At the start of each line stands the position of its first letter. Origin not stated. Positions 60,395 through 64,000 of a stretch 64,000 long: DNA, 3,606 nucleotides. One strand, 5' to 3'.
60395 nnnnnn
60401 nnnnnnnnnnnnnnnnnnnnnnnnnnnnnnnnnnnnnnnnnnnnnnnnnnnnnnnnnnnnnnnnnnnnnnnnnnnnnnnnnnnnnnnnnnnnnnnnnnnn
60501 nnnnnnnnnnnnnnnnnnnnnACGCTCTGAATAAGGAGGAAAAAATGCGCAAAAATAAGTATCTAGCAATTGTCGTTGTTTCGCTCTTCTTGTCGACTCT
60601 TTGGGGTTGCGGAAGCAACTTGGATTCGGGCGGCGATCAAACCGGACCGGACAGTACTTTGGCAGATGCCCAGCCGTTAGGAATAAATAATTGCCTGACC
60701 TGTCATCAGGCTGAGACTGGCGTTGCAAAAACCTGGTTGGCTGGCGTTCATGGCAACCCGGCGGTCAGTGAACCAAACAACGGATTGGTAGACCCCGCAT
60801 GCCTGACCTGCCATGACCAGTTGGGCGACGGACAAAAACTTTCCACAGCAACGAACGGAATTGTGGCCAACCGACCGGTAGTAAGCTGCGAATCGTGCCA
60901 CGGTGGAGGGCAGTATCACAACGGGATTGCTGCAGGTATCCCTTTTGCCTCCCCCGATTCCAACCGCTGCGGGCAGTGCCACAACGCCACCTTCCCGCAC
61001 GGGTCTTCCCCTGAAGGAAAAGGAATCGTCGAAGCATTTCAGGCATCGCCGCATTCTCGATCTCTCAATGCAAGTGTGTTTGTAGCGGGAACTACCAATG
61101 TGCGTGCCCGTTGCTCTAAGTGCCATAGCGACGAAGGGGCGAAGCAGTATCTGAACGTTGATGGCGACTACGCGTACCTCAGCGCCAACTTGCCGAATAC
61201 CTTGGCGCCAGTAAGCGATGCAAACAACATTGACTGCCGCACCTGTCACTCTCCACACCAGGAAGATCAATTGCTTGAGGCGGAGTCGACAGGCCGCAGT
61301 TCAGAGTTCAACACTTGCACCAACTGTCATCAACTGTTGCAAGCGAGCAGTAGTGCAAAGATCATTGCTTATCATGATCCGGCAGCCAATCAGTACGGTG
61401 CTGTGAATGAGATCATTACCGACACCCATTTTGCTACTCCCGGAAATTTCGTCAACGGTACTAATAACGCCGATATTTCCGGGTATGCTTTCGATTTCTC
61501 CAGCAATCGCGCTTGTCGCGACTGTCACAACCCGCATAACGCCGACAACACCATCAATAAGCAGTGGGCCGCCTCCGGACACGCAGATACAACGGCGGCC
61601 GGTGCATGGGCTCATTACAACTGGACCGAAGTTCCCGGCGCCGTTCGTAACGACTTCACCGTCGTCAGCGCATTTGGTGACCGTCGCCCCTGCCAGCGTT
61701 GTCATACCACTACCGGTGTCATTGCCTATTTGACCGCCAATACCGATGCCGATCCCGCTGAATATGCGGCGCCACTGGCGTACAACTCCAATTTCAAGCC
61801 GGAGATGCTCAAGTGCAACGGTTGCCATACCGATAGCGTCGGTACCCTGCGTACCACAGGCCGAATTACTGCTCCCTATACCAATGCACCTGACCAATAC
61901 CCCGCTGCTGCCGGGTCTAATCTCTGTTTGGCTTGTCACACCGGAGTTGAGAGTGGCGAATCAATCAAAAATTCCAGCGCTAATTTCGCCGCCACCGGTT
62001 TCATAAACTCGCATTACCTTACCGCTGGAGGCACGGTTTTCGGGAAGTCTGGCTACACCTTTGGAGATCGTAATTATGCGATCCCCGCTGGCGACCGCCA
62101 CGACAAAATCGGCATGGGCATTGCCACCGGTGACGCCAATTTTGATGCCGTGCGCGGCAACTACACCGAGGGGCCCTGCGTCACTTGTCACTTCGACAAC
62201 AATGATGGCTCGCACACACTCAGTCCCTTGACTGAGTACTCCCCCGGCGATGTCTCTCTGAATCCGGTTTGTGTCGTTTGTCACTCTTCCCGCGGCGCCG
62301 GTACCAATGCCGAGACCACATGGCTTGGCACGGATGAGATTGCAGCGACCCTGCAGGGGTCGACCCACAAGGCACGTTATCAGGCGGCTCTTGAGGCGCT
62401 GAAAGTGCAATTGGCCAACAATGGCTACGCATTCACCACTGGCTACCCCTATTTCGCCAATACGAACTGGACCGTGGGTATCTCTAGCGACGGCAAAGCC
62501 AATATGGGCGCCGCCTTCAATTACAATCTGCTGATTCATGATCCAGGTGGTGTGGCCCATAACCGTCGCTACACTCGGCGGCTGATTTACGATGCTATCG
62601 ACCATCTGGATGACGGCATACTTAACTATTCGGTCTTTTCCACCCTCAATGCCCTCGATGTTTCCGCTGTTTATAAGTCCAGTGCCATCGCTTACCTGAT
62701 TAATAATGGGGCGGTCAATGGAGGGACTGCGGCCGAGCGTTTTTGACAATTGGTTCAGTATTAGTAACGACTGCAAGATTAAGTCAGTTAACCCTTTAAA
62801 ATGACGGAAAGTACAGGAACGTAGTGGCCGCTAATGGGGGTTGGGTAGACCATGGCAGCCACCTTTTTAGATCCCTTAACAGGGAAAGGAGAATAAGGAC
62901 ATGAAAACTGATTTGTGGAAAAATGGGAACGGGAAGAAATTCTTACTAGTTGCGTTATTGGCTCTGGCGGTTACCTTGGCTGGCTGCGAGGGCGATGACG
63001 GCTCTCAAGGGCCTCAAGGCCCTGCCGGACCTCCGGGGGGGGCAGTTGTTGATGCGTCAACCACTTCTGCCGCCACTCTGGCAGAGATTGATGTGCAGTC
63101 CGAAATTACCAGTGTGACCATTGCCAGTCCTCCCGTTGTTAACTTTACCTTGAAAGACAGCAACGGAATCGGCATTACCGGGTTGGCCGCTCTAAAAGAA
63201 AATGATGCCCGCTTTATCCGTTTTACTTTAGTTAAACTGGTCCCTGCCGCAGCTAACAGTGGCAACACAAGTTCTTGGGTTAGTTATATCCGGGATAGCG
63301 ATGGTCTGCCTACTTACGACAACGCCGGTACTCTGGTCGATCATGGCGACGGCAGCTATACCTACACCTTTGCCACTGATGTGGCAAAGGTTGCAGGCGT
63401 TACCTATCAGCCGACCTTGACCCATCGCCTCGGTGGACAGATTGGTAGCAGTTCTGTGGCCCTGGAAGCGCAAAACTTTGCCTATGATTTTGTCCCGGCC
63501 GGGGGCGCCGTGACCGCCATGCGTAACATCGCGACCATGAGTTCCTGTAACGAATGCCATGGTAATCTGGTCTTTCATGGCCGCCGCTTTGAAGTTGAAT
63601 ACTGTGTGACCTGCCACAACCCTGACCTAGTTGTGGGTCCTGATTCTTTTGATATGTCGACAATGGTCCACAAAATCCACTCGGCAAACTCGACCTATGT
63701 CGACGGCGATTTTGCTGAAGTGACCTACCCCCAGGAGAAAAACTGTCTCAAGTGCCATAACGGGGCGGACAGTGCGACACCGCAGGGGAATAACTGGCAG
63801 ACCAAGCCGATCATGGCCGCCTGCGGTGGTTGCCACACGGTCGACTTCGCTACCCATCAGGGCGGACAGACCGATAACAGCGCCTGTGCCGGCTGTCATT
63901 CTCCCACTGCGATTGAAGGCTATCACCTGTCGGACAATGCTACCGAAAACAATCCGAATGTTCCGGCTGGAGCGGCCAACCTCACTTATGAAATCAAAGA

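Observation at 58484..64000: Porin-cytochrome extracellular electron-transfer cluster combining a Geobacter-type porin/periplasmic/lipoprotein trio with an OmcA/MtrC-type cytochrome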

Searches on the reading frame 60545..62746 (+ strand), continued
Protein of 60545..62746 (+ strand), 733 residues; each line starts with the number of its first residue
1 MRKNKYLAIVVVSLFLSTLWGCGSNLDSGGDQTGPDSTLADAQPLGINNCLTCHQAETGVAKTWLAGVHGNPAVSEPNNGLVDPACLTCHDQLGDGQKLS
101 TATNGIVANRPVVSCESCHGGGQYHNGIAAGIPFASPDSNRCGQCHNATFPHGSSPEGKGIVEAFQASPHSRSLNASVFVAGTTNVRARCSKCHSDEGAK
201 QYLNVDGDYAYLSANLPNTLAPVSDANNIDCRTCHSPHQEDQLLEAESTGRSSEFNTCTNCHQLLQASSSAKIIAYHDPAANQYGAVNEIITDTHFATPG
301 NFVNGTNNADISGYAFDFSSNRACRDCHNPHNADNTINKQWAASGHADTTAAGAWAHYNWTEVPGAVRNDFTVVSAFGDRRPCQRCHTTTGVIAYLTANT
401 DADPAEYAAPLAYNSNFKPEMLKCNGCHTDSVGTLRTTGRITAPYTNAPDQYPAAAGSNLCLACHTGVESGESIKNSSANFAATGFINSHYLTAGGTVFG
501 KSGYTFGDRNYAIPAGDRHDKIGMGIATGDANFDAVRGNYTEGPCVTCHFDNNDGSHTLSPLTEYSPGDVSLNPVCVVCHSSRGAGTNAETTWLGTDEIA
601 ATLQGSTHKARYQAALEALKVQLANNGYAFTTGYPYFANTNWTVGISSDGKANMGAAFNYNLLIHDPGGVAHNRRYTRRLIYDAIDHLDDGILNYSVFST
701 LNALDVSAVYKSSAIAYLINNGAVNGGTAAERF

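Call 58: find_encoding_contigs(protein=P0414, flank=9000, max_places=1)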
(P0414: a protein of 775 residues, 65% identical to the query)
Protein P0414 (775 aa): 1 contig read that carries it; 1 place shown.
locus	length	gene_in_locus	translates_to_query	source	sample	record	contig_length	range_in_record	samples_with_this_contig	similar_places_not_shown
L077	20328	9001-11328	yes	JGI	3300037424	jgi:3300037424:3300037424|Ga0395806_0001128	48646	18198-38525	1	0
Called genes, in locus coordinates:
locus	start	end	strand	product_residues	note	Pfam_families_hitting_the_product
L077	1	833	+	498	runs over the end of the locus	PF02321:OEP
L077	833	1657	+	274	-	PF02621:VitK2_biosynth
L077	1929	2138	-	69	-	PF01361:Tautomerase, PF14552:Tautomerase_2 (weak)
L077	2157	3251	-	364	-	PF05222:AlaDh_PNT_N, PF01262:AlaDh_PNT_C, PF01488:Shikimate_DH (weak), PF02826:2-Hacid_dh_C (weak)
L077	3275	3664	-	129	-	PF07681:DoxX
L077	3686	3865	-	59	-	-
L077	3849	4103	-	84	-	-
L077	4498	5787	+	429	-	-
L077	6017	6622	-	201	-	-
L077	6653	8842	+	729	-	PF09699:Paired_CXXCH_1 (faint), PF13435:Cytochrome_C554 (faint), PF14522:Cytochrome_C7 (faint), PF14537:Cytochrom_c3_2 (faint)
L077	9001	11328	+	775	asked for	PF22112:OmcA-like_N (faint), PF02085:Cytochrom_CIII (faint), PF09699:Paired_CXXCH_1 (faint), PF14522:Cytochrome_C7 (faint), PF14537:Cytochrom_c3_2 (faint), PF22113:Mtrc-MtrF_II-IV_dom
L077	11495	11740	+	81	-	-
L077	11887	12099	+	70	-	PF11455:MazE-like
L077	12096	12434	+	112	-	PF02452:PemK_toxin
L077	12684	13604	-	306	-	PF00691:OmpA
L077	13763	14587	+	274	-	PF02749:QRPTase_N, PF01729:QRPTase_C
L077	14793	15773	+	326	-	PF08279:HTH_11, PF03099:BPL_LplA_LipB, PF02237:BPL_C (weak)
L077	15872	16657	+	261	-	PF03309:Pan_kinase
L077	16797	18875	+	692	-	PF00009:GTP_EFTU, PF01926:MMR_HSR1 (faint), PF03144:GTP_EFTU_D2, PF22042:EF-G_D2, PF14492:EFG_III, PF03764:EFG_IV, PF00679:EFG_C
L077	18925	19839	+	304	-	-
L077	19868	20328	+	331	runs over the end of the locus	-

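Call 59: find_encoding_contigs(protein=P0427, flank=9000, max_places=1)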
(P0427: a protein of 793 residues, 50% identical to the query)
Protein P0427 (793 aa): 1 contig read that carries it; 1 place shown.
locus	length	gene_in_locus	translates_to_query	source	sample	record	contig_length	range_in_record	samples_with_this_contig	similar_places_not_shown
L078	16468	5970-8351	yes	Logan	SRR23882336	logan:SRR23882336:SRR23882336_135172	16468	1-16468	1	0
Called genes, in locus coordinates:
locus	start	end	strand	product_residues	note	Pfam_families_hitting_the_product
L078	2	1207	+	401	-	?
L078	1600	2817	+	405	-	-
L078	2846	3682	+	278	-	PF14522:Cytochrome_C7 (faint), PF22113:Mtrc-MtrF_II-IV_dom (weak)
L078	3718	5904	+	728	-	PF09699:Paired_CXXCH_1 (faint), PF14522:Cytochrome_C7 (faint), PF14537:Cytochrom_c3_2 (faint)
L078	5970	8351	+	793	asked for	PF22112:OmcA-like_N, PF02085:Cytochrom_CIII (faint), PF09699:Paired_CXXCH_1 (faint), PF14522:Cytochrome_C7 (faint), PF22113:Mtrc-MtrF_II-IV_dom, PF14537:Cytochrom_c3_2 (faint), PF22113:Mtrc-MtrF_II-IV_dom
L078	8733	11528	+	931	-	PF22112:OmcA-like_N, PF02085:Cytochrom_CIII (faint), PF14522:Cytochrome_C7 (faint), PF14537:Cytochrom_c3_2 (faint), PF22113:Mtrc-MtrF_II-IV_dom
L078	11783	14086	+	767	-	PF22112:OmcA-like_N, PF09699:Paired_CXXCH_1 (faint), PF14522:Cytochrome_C7 (faint), PF14537:Cytochrom_c3_2 (faint), PF22113:Mtrc-MtrF_II-IV_dom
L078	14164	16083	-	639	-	PF02784:Orn_Arg_deC_N, PF17810:Arg_decarb_HB, PF17944:Arg_decarbox_C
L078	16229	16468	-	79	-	?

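Call 60: find_encoding_contigs(protein=P0423, flank=9000, max_places=1)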
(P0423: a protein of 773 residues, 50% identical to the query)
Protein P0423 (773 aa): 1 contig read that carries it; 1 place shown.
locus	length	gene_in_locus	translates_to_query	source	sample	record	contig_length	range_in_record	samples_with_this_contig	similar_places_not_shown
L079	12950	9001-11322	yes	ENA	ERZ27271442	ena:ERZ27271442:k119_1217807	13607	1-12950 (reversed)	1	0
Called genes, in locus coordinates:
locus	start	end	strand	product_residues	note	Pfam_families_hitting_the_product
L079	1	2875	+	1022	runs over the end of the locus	PF00072:Response_reg (faint), PF01326:PPDK_N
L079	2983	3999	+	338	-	PF00316:FBPase, PF18913:FBPase_C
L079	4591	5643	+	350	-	-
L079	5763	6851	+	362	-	-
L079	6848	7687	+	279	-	PF07963:N_methyl (faint)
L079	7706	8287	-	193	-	-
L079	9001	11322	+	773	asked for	PF09699:Paired_CXXCH_1 (faint), PF14522:Cytochrome_C7 (faint), PF14537:Cytochrom_c3_2 (faint), PF22113:Mtrc-MtrF_II-IV_dom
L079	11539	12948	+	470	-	?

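Call 69: search_solved_structures(query=A2, max_evalue=0.1)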
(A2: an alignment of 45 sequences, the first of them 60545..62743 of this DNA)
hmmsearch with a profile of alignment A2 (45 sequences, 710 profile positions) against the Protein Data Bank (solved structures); distinct sequences matched with E-value up to 0.1: 14.
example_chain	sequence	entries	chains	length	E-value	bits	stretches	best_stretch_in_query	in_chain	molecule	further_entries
1fgj_A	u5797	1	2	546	2.1e-09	39.5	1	47-251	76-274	HYDROXYLAMINE OXIDOREDUCTASE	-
4fas_A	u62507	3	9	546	2.3e-09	39.4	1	47-205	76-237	Hydroxylamine oxidoreductase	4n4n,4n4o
6m0p_A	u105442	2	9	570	4.5e-09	38.4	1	47-204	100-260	Aerobic hydroxylamine oxidoreductase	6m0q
1bvb_A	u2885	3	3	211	8.1e-07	31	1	45-132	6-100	CYTOCHROME C-554 | CYTOCHROME C554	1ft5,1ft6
3ubr_A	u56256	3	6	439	0.0002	23.1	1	229-309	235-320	Cytochrome c-552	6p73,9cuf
2j7a_A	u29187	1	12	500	0.00061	21.5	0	374-460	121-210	CYTOCHROME C NITRITE REDUCTASE NRFA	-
7tfs_A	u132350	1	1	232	0.00066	21.4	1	5-94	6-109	Cytochrome c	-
2vr0_A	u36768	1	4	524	0.00083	21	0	374-460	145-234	CYTOCHROME C NITRITE REDUCTASE, CATALYTIC SUBUNIT NFRA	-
4wjy_A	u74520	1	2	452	0.0028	19.3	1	146-315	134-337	Cytochrome c-552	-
2rf7_A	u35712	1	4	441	0.0035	19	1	146-315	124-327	Cytochrome c-552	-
1gu6_A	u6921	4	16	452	0.0043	18.7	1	146-315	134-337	CYTOCHROME C552 | Cytochrome c-552 | Cytochrome c nitrite reductase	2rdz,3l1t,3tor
5ze8_A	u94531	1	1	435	0.0063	18.1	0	38-125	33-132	cytochrome c552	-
8k5o_C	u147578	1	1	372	0.0066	18.1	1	194-380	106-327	Photosynthetic reaction center cytochrome c subunit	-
9yuq_N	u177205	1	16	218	0.016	16.8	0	113-269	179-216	Putative multiheme cytochrome c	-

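Call 70: predict_structure(alignment_id=A2)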
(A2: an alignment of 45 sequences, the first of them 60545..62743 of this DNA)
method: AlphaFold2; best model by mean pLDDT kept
length: 733 residues; sequences in the alignment: 45
mean_pLDDT: 82.4   pTM: 0.81
mean pLDDT of the five models: 82.4, 81.4, 80.8, 74.9, 68.3
residues with pLDDT >= 90: 271; 70-90: 354; 50-70: 60; < 50: 48
segments of 3 or more residues with pLDDT < 50: 20-41, 75-79, 529-536, 552-554, 584-587
pLDDT, mean of each block of 10 residues (from residue 1): 64 67 35 40 74 73 87 56 79 88 87 87 58 80 85 76 90 92 93 94 90 91 93 88 89 90 78 86 82 77 90 85 87 80 86 91 94 90 93 93 89 93 89 87 91 88 90 96 88 86 92 81 61 50 82 63 73 72 57 81 89 95 94 86 93 97 88 90 96 91 85 91 54 74
secondary structure, 60 per line:
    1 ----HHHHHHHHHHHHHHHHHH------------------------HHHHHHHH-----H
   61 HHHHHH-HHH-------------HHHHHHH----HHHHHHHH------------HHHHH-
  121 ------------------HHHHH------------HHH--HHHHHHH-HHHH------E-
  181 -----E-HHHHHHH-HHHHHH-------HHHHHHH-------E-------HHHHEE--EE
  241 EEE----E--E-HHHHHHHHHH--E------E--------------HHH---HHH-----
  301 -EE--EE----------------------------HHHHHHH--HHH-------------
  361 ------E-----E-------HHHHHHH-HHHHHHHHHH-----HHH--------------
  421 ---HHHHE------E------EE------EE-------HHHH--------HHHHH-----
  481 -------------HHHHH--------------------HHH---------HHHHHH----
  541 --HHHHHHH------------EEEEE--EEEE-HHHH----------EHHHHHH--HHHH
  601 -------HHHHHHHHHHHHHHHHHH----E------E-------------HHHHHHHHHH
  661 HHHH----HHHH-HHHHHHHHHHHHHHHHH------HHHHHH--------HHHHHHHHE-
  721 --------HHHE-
elements in order (helices of 4 or more, strands of 3 or more residues): H5-22 H47-54 H60-66 H84-90 H95-102 H115-119 H139-143 H161-167 H169-172 H188-194 H196-201 H209-215 H231-234 E239-243 H253-262 H336-342 H381-387 H389-398 H424-427 H459-462 H471-475 H494-498 H531-536 H543-549 E562-566 E569-572 H574-577 H589-594 H597-600 H608-625 H651-664 H669-672 H674-690 H697-702 H711-718

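Call 72: fold_search(model_id=the predicted structure, library=pdb)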
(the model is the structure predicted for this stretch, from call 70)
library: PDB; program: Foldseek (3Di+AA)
matches with E <= 10: 46; with E <= 0.001: 0
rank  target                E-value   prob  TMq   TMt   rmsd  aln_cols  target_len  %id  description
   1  6i5b_A                2.0e-03  0.99  0.26  0.37  11.7       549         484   13  Crystal Structure of Outer Cell Wall Cytochrome OcwA (released 2019-09-25)
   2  1fgj_A                1.2e+00  0.12  0.16  0.21  13.9       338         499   13  X-RAY STRUCTURE OF HYDROXYLAMINE OXIDOREDUCTASE (released 1998-03-04)
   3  8rv0                  1.4e+00  0.11  0.20  0.28  11.2       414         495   12  Crystal structure of octaheme nitrite reductase from Trichlorobacter ammonificans in complex with nitrite (released 2024-03-27)
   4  5d6k                  2.6e+00  0.01  0.05  0.06  13.8       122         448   13  PepT - CIM (released 2016-08-17)
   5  6fe8_B                2.9e+00  0.05  0.07  0.09  14.8       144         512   12  Cryo-EM structure of the core Centromere Binding Factor 3 complex (released 2018-08-01)
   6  4n4n_E                3.1e+00  0.03  0.17  0.22  16.6       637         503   13  Nitrosomonas europea HAO (released 2013-12-11)
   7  6yof                  3.1e+00  0.01  0.05  0.07  15.3       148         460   14  Structure of PepTSt from COC IMISX setup collected by rotation serial crystallography on crystals prelocated by 2D X-ray (released 2020-11-04)
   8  8c1l_B                3.2e+00  0.03  0.06  0.15  15.3       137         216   14  Crystal structure of HNF4 alpha LBD in complexes with palmitic acid and GRIP-1 peptide (released 2024-01-10)
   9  5gic_A                3.2e+00  0.02  0.06  0.12  15.3       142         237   12  Crystal structure of VDR in complex with DLAM-2P (released 2016-12-07)
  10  4fas_A                3.4e+00  0.08  0.12  0.17  12.6       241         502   15  Complex crystal structure of hydroxylamine oxidoreductase and NE1300 from Nitrosomonas europaea (released 2013-09-04)
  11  1fs7                  3.4e+00  0.08  0.23  0.33  11.2       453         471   12  CYTOCHROME C NITRITE REDUCTASE FROM WOLINELLA SUCCINOGENES (released 2001-01-17)
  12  5gid_A                3.8e+00  0.01  0.06  0.12  15.4       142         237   12  Crystal structure of VDR in complex with DLAM-4 (C2 form) (released 2016-12-07)
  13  5oxm                  3.8e+00  0.01  0.05  0.07  15.3       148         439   13  PepTSt in complex with dipeptide Asp-Glu (released 2018-02-21)
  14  4d2d_A                3.8e+00  0.01  0.05  0.07  15.4       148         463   14  Structure of a tri peptide bound POT family peptide transporter (released 2014-06-25)
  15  6ghj_A                3.8e+00  0.01  0.05  0.07  15.4       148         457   13  PepTSt in complex with tripeptide Phe-Ala-Gln (released 2018-09-19)
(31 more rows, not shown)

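Call 77: search_protein_families(library=ncbifam, proteins=[L001:12357-14624:+], max_evalue=10)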
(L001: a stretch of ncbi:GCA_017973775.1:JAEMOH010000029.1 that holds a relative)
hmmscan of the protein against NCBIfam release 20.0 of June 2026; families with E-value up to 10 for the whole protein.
L001:12357-14624:+ (756 aa): 8 families
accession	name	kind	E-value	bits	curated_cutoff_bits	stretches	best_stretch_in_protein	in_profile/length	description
TIGR03507.1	decahem_SO1788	subfamily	7e-131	437.9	209.3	1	72-755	2-672/672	OmcA/MtrC family decaheme c-type cytochrome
TIGR01904.2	GSu_C4xC__C2xCH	domain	0.00043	20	27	2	275-319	17-63/73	CxxxxCH/CxxCH domain c-type cytochrome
TIGR03508.1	decahem_SO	subfamily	0.0033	16.9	192.2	2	214-336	16-127/258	DmsE family decaheme c-type cytochrome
NF058595.1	invert_tail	domain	0.056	13.8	37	1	14-56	57-99/113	lipo-invert putative C-terminal anchoring domain-containing protein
NF047847.2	SS_mature_LptM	equivalog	1.4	9.1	27.7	1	13-29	4-20/31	LPS translocon maturation chaperone LptM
NF038038.1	cytoc_DsrJ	equivalog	1.6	9.1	100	1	211-243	88-112/121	sulfate reduction electron transfer complex DsrMKJOP subunit DsrJ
NF009365.1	PRK12722.1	equivalog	1.7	8.4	216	1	209-242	127-161/170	flagellar transcriptional regulator FlhC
TIGR03874.1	4cys_cytochr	equivalog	5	6.9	161.75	0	312-337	27-52/143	c-type cytochrome, methanol metabolism-related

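Call 78: search_protein_families(library=pfam, proteins=[L001:12357-14624:+], max_evalue=10)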
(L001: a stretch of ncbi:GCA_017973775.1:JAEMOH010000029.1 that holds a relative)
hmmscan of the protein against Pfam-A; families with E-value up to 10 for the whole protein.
L001:12357-14624:+ (756 aa): 11 families
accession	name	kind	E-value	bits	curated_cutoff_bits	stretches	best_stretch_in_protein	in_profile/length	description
PF22113.1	Mtrc-MtrF_II-IV_dom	-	1.4e-52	178.2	30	2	532-756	1-176/176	Outer membrane cytochrome MtrC/MtrF-like, domains II/IV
PF14522.11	Cytochrome_C7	-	2.6e-13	50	24.8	4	278-334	12-67/67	Cytochrome c7 and related cytochrome c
PF22112.2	OmcA-like_N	-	2.4e-10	41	27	2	144-203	107-166/167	OmcA-like N-terminal domain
PF14537.11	Cytochrom_c3_2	-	1.1e-08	35.9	25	5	214-287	7-65/79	Cytochrome c3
PF22111.2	MtrC-MtrF_N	-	3.4e-07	30.7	27.7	1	108-186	30-106/126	Decaheme cytochrome c component MtrC/MtrF N-terminal domain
PF02085.21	Cytochrom_CIII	-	0.0015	19.3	22.9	2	214-312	31-101/101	Class III cytochrome C family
PF09699.15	Paired_CXXCH_1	-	0.0024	18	20.6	1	279-313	6-37/41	Doubled CXXCH motif (Paired_CXXCH_1)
PF09698.15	GSu_C4xC__C2xCH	-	0.039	15.1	21.7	1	284-312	6-36/36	Geobacter CxxxxCH...CXXCH motif (GSu_C4xC__C2xCH)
PF03264.19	Cytochrom_NNT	-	0.82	9.8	24.1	1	642-743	63-164/174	NapC/NirT cytochrome c family, N-terminal region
PF13442.11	Cytochrome_CBB3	-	7.3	7.5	27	2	645-699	12-55/68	Cytochrome C oxidase, cbb3-type, subunit III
PF05280.16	FlhC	-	9.6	6.4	27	1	209-241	130-163/173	Flagellar transcriptional activator (FlhC)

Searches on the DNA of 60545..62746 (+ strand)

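Call 49: search_rna_families(source=L001, start=7400, end=15000, threshold=evalue, max_evalue=1)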
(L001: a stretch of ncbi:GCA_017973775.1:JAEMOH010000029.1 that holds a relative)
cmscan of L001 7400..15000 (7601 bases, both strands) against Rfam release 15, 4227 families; matches with E-value up to 1: 3.
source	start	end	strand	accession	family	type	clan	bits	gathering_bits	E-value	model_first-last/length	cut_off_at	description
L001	14624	14685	+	RF01489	sbrA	Gene; sRNA;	-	30.7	45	0.0028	1-71/71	no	Listeria sRNA sbrA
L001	14872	14951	-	RF00519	suhB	Gene; sRNA;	CL00108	23.3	41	0.2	1-77/77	no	Makes More Granules Regulator RNA (mmgR)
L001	14616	14690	+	RF00558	L20_leader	Cis-reg; leader;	-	22.9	58.7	0.5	1-127/127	no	Ribosomal protein L20 leader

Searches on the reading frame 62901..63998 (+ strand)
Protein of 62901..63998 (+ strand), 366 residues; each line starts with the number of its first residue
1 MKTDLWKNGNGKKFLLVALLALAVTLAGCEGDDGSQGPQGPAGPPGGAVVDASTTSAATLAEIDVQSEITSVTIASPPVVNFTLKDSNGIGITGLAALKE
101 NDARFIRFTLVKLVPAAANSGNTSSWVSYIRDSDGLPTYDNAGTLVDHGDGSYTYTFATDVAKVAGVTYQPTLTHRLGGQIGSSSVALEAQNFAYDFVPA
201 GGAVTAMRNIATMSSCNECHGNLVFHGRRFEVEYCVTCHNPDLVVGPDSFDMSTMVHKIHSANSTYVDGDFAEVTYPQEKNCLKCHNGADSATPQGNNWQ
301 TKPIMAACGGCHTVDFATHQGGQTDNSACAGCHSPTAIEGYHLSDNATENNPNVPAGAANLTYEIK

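Call 7: search_protein_families(library=ncbifam, proteins=[window:62901-63998:+], max_evalue=0.01)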
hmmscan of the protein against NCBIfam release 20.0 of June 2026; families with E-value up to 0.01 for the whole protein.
window:62901-63998:+ (366 aa): 4 families
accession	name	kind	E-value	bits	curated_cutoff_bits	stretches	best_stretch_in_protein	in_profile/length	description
TIGR03507.1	decahem_SO1788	subfamily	2.6e-75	254.2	209.3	1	72-348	2-317/672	OmcA/MtrC family decaheme c-type cytochrome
TIGR03508.1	decahem_SO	subfamily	0.00073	19.1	192.2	1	216-336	18-127/258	DmsE family decaheme c-type cytochrome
TIGR01904.2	GSu_C4xC__C2xCH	domain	0.0015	18.2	27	1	275-319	17-63/73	CxxxxCH/CxxCH domain c-type cytochrome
NF003782.0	PRK05371.1-3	subfamily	0.0061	15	711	0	13-67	9-61/648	Xaa-Pro dipeptidyl-peptidase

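Call 8: search_protein_families(library=pfam, proteins=[window:62901-63998:+], max_evalue=0.01)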
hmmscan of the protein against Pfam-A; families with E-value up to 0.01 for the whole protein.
window:62901-63998:+ (366 aa): 7 families
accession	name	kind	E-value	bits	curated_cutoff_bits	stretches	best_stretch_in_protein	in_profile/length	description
PF22113.1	Mtrc-MtrF_II-IV_dom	-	7.4e-22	78.1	30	1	208-342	1-175/176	Outer membrane cytochrome MtrC/MtrF-like, domains II/IV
PF22112.2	OmcA-like_N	-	8.9e-11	42.4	27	1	143-203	106-166/167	OmcA-like N-terminal domain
PF22111.2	MtrC-MtrF_N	-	1.2e-07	32.1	27.7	1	108-186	30-106/126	Decaheme cytochrome c component MtrC/MtrF N-terminal domain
PF14522.11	Cytochrome_C7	-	1.9e-06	28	24.8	1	278-334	12-67/67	Cytochrome c7 and related cytochrome c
PF09699.15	Paired_CXXCH_1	-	2.6e-06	27.4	20.6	1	279-313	6-37/41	Doubled CXXCH motif (Paired_CXXCH_1)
PF14537.11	Cytochrom_c3_2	-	8.2e-06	26.6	25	0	214-287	7-65/79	Cytochrome c3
PF02085.21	Cytochrom_CIII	-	0.0028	18.4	22.9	0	214-312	31-101/101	Class III cytochrome C family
